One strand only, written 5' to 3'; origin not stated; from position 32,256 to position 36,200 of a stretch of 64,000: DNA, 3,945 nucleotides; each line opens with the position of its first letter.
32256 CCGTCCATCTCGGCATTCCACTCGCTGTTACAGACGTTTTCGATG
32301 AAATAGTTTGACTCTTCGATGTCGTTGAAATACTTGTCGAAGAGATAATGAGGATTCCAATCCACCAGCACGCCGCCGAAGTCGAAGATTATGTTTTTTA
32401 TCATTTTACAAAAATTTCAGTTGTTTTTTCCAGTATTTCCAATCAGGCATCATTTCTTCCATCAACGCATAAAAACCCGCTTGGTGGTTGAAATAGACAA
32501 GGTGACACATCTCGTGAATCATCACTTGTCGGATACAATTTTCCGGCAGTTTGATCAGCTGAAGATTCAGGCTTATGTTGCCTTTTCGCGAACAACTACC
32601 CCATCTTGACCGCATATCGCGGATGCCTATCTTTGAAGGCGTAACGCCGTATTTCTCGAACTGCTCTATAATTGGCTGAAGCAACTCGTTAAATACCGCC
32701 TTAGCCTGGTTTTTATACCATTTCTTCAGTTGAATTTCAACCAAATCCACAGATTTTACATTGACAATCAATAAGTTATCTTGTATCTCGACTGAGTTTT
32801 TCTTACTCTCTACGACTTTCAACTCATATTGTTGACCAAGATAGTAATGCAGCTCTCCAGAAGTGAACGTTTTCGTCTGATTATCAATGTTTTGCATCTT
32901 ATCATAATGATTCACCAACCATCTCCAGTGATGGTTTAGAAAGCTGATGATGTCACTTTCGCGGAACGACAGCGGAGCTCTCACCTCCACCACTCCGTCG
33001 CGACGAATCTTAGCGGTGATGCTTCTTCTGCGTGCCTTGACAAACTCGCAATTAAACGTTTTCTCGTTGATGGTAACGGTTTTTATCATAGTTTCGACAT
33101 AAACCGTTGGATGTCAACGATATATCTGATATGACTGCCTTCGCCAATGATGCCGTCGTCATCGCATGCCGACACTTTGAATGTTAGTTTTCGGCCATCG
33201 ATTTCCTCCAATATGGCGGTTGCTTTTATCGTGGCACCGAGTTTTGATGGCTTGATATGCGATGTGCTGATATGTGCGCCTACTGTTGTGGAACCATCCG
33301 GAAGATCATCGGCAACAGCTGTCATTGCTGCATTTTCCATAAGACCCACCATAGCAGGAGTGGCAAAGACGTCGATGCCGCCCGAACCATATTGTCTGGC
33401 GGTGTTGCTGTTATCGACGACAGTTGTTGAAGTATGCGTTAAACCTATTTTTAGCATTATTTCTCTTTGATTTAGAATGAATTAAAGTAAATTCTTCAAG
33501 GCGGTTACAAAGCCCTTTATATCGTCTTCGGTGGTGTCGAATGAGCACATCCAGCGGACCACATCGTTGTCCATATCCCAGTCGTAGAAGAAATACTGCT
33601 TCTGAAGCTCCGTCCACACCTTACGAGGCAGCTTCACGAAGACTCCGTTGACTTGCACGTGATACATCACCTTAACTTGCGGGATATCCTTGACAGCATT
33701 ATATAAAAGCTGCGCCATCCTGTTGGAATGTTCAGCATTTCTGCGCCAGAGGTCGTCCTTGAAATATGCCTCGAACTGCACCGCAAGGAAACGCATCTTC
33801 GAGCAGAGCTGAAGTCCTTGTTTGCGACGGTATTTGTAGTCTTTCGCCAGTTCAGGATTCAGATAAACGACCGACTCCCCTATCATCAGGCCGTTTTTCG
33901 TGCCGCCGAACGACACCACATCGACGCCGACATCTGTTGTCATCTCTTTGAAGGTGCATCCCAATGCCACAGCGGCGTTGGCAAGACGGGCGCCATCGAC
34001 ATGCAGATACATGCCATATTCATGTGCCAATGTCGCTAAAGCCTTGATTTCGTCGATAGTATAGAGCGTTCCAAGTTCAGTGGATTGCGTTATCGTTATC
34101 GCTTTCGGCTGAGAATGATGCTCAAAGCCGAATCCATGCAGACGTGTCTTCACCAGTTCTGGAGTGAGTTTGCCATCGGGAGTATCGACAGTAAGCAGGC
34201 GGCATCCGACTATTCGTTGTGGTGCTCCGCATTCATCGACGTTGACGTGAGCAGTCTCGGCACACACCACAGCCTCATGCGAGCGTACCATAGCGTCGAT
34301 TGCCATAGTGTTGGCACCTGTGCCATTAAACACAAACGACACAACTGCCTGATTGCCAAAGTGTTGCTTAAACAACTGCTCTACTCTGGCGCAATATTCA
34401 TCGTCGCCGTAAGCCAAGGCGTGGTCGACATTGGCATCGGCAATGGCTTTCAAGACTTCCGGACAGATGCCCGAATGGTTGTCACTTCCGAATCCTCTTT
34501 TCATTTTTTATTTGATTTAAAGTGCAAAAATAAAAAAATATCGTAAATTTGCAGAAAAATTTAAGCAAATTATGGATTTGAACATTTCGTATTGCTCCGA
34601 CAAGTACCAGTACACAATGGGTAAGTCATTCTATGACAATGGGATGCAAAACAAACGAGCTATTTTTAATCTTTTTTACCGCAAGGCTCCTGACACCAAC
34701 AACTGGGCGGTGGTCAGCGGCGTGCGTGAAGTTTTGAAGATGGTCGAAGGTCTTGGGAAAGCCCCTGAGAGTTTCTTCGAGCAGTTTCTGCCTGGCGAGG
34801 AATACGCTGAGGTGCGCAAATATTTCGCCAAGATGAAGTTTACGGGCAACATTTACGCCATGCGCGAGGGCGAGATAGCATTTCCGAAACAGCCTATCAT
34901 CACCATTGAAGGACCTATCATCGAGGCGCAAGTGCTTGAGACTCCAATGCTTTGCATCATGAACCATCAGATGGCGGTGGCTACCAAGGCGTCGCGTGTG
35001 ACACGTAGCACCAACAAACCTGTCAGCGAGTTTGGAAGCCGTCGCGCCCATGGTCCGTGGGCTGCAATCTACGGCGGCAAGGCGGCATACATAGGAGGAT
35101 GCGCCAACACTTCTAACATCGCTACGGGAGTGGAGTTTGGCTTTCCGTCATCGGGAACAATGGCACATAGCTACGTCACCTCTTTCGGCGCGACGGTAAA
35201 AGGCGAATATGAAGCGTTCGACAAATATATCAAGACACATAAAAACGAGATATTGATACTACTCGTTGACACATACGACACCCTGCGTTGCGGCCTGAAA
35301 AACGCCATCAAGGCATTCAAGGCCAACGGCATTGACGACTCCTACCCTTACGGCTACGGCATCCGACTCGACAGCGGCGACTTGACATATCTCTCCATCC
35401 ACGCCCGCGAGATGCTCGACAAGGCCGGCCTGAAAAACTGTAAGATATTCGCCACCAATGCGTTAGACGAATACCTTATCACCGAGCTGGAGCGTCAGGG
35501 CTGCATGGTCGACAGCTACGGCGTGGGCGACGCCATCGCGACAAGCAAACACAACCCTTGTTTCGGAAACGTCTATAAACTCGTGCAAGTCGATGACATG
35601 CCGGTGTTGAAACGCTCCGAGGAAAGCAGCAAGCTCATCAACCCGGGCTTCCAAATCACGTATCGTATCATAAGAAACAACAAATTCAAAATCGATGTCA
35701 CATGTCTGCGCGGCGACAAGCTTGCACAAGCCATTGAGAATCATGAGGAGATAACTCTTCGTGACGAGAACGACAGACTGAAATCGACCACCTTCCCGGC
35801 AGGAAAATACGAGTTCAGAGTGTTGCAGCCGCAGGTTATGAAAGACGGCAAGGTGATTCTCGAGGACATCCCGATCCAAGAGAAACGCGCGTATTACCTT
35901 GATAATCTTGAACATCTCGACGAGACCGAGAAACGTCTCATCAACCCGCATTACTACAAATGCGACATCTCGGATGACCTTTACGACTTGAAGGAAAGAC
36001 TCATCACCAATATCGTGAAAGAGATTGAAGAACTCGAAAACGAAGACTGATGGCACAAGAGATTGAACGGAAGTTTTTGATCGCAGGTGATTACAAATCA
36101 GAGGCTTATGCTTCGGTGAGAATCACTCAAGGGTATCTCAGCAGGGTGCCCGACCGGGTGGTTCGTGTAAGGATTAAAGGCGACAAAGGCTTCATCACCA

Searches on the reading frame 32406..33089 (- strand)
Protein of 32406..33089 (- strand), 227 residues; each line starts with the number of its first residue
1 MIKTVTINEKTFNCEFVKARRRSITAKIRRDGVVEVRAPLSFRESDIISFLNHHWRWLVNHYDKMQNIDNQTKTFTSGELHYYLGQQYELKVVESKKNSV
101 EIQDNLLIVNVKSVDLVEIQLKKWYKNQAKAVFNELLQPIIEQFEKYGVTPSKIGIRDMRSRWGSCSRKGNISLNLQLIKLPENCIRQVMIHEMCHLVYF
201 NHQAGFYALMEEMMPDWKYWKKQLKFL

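Call 57: search_protein_families(library=pfam, proteins=[window:32406-33089:-], max_evalue=1e-12)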
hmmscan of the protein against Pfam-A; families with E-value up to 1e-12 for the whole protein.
window:32406-33089:- (227 aa): 1 family
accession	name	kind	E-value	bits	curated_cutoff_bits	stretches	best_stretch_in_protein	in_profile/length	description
PF01863.23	YgjP-like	-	6.4e-57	193.3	26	1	22-225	1-205/207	YgjP-like, metallopeptidase domain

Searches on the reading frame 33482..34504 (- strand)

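Call 57: search_protein_families(library=pfam, proteins=[window:33482-34504:-], max_evalue=1e-12)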
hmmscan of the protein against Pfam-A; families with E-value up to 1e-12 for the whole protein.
window:33482-34504:- (340 aa): 1 family
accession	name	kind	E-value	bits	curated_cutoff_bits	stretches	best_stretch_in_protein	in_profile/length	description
PF01212.27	Beta_elim_lyase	-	4.2e-54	184.2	27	1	5-291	2-284/288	Beta-eliminating lyase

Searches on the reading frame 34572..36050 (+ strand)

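Call 57: search_protein_families(library=pfam, proteins=[window:34572-36050:+], max_evalue=1e-12)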
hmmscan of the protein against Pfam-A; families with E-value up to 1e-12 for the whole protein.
window:34572-36050:+ (492 aa): 2 families
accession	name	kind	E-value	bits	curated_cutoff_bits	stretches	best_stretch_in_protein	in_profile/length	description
PF17767.7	NAPRTase_N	-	1.1e-22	81.1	32.6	1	9-131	3-125/125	Nicotinate phosphoribosyltransferase (NAPRTase) N-terminal domain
PF17956.6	NAPRTase_C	-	5e-18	66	23.3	1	363-474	4-111/111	Nicotinate phosphoribosyltransferase C-terminal domain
